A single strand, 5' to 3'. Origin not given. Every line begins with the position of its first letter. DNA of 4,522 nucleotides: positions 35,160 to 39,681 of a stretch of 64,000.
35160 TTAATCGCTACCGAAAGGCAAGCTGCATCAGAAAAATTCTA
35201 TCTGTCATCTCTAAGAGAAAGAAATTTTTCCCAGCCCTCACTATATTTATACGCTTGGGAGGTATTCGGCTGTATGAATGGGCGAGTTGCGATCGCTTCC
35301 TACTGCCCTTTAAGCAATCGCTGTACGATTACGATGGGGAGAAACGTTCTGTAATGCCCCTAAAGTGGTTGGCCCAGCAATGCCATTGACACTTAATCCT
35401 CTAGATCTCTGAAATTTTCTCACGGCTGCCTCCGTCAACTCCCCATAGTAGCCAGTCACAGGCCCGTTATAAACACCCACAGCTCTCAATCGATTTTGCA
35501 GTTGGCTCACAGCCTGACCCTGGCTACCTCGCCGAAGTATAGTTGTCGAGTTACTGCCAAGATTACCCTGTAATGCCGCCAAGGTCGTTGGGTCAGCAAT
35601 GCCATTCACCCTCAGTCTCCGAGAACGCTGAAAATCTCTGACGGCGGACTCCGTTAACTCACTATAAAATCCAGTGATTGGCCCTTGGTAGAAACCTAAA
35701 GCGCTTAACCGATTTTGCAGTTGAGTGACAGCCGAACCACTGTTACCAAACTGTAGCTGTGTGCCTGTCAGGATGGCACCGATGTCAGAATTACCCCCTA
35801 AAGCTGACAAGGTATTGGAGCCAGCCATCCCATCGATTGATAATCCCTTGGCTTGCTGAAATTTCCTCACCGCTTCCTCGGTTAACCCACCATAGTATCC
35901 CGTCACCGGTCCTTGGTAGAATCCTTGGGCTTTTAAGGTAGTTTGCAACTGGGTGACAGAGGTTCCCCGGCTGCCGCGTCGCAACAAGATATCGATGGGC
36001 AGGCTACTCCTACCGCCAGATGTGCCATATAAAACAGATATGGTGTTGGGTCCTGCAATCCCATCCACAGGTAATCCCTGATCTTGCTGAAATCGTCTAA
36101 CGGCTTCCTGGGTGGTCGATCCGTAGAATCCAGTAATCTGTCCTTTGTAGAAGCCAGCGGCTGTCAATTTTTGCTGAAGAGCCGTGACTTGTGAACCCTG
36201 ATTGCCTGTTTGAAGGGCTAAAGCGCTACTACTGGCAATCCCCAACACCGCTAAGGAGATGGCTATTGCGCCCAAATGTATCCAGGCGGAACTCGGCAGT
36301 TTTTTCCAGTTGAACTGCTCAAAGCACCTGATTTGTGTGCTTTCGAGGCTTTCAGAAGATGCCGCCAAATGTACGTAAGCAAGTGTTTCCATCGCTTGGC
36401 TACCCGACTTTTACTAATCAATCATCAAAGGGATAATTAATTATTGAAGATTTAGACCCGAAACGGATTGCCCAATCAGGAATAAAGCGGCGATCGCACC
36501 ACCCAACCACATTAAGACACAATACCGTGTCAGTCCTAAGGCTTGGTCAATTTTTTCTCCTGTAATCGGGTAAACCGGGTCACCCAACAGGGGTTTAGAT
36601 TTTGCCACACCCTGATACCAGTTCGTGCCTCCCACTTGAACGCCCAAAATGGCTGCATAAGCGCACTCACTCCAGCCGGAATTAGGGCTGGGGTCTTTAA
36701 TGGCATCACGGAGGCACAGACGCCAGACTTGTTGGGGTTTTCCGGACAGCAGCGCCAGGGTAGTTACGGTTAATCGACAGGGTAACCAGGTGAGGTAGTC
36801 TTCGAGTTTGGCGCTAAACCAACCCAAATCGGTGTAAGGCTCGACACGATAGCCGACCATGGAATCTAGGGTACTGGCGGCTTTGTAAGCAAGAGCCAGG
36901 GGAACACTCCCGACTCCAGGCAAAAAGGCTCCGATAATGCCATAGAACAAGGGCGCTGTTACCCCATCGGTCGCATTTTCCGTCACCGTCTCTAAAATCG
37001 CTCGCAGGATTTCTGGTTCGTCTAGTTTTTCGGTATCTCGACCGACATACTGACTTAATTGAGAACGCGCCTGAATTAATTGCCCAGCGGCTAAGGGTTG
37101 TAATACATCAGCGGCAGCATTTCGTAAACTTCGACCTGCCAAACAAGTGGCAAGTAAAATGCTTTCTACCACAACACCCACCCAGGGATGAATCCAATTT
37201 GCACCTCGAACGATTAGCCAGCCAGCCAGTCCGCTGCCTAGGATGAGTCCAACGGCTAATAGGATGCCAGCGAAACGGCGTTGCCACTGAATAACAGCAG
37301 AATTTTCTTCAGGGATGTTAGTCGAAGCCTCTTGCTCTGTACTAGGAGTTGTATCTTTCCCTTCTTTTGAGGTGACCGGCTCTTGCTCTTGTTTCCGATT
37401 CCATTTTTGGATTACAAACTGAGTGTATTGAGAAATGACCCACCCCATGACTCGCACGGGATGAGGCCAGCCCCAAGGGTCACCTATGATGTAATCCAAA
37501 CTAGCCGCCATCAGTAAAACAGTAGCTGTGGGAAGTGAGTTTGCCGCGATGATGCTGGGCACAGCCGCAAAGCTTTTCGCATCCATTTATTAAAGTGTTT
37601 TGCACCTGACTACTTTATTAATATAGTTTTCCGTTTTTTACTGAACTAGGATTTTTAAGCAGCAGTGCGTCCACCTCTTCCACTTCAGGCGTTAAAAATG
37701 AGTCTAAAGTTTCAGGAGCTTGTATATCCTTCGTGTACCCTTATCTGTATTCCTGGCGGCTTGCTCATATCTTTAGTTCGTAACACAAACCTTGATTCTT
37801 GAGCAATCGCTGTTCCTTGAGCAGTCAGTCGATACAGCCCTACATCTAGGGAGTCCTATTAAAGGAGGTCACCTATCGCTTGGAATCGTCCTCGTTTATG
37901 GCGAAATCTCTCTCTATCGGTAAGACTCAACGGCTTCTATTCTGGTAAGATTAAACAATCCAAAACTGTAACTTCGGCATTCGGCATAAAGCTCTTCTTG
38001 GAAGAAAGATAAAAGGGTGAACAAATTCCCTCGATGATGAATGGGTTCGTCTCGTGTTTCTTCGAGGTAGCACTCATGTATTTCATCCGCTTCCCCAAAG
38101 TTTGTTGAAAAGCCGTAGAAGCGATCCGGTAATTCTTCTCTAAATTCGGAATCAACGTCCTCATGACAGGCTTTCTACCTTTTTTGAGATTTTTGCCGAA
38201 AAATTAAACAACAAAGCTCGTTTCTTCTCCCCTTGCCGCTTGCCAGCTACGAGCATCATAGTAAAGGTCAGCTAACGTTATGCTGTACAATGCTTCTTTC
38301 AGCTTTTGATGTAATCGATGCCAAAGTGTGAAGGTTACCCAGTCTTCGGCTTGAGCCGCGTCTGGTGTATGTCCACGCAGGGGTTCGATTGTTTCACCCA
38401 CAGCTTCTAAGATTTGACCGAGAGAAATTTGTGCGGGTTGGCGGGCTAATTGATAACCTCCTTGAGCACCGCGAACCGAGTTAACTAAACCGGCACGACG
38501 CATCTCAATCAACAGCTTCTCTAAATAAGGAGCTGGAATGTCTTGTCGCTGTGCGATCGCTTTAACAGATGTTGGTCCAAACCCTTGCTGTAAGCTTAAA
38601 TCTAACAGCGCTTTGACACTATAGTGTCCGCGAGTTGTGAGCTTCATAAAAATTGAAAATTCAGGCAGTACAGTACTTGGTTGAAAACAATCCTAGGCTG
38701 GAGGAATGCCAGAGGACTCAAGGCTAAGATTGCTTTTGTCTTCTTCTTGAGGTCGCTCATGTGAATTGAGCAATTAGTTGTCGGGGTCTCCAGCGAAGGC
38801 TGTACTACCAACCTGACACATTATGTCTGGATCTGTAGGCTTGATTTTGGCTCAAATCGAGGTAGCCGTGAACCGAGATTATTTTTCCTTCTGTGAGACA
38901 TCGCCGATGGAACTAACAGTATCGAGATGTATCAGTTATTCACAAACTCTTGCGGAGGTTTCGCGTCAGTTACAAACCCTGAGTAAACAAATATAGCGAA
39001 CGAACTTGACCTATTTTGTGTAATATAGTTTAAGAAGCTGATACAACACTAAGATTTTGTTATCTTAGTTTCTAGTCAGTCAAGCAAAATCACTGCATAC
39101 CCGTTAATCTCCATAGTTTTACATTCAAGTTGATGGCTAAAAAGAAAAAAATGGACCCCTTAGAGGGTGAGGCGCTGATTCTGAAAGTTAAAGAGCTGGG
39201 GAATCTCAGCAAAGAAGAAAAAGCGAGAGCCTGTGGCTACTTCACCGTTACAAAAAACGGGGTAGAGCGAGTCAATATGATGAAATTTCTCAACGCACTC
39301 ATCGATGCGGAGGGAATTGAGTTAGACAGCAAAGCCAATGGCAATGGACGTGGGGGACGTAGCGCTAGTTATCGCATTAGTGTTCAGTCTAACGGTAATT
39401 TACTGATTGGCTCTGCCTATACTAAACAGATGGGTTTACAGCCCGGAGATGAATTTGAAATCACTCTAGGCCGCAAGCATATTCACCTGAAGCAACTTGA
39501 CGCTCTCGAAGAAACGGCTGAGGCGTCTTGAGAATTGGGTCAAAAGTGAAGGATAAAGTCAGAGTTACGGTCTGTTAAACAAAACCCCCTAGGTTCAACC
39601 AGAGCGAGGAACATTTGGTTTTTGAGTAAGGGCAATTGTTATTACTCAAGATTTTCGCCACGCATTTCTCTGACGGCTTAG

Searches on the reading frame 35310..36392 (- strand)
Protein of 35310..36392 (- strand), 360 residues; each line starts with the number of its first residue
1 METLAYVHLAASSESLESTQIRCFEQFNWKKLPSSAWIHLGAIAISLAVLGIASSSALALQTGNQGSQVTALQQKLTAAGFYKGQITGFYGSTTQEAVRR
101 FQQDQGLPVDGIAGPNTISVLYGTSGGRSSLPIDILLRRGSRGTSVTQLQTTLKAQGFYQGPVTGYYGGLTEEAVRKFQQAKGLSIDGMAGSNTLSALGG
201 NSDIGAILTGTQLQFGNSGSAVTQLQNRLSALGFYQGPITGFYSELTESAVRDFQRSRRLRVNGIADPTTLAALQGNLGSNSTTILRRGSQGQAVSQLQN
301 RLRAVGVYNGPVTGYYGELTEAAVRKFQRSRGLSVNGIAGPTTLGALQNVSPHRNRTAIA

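Call 23: search_protein_families(library=pfam, proteins=[window:35310-36392:-], max_evalue=0.001)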
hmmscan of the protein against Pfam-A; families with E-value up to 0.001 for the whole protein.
window:35310-36392:- (360 aa): 4 families
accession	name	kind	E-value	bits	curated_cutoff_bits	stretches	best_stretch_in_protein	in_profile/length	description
PF01471.23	PG_binding_1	-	1.1e-82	272.6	23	4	65-121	1-57/57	Putative peptidoglycan binding domain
PF08823.16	PG_binding_2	-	1.8e-15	57.4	21.1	0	219-255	15-51/74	Putative peptidoglycan binding domain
PF09374.15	PG_binding_3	-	1.6e-07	31.8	24.6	0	323-351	2-35/76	Predicted Peptidoglycan domain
PF03020.21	LEM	-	1.1e-05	25.4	24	0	224-241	9-26/40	LEM domain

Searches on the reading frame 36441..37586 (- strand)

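Call 23: search_protein_families(library=pfam, proteins=[window:36441-37586:-], max_evalue=0.001)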
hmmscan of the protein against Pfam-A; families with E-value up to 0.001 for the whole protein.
window:36441-37586:- (381 aa): 1 family
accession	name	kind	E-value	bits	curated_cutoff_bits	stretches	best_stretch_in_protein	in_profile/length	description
PF03186.18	CobD_Cbib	-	5.1e-98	328.3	34.4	1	24-352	1-281/282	CobD/Cbib protein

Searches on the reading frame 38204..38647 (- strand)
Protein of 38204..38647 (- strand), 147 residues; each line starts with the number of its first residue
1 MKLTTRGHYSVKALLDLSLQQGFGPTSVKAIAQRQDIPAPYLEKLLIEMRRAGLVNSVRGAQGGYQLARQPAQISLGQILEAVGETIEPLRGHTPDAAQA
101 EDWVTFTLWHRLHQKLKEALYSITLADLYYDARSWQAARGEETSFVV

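Call 23: search_protein_families(library=pfam, proteins=[window:38204-38647:-], max_evalue=0.001)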
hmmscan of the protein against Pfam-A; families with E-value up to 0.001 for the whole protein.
window:38204-38647:- (147 aa): 1 family
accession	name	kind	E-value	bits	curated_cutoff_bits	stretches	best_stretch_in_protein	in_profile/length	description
PF02082.26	Rrf2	-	6e-38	130.4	30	1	3-129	1-130/132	Iron-dependent Transcriptional regulator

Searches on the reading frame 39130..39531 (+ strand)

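Call 23: search_protein_families(library=pfam, proteins=[window:39130-39531:+], max_evalue=0.001)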
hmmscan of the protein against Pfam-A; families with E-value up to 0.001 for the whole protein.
window:39130-39531:+ (133 aa): 1 family
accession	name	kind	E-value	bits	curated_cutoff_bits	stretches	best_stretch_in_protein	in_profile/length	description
PF14250.11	AbrB-like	-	2.2e-36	124.2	25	1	52-120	1-70/70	AbrB-like transcriptional regulator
